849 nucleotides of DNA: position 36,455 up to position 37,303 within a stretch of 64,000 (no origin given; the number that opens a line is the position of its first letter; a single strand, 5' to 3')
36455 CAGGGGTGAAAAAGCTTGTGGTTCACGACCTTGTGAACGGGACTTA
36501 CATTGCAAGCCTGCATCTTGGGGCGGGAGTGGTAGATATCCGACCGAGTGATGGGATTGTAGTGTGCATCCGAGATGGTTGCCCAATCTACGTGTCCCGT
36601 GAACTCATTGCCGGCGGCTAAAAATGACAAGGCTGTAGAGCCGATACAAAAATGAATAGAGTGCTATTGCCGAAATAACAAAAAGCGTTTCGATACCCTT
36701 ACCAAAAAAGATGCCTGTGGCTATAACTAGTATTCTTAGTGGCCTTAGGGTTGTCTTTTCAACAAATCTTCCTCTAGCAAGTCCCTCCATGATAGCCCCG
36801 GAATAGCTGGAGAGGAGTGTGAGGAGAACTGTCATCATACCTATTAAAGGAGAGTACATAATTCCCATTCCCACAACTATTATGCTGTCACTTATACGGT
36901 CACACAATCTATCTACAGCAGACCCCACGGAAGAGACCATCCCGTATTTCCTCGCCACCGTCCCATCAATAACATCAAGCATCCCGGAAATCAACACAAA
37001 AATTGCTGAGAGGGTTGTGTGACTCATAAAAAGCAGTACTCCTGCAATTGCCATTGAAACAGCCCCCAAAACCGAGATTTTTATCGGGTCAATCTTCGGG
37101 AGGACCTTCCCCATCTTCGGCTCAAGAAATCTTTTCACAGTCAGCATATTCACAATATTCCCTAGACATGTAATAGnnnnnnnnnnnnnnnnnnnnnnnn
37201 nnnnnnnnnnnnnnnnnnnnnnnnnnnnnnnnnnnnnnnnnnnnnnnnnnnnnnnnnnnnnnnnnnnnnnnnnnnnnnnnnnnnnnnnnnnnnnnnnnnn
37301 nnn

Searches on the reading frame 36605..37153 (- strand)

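Call 22: search_protein_families(library=pfam, proteins=[window:36605-37153:-], max_evalue=0.001)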
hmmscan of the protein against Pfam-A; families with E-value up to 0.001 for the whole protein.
window:36605-37153:- (182 aa): 1 family
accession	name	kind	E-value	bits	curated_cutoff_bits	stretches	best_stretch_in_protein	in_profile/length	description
PF01066.26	CDP-OH_P_transf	-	1.8e-11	45.1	22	1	25-144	6-126/152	CDP-alcohol phosphatidyltransferase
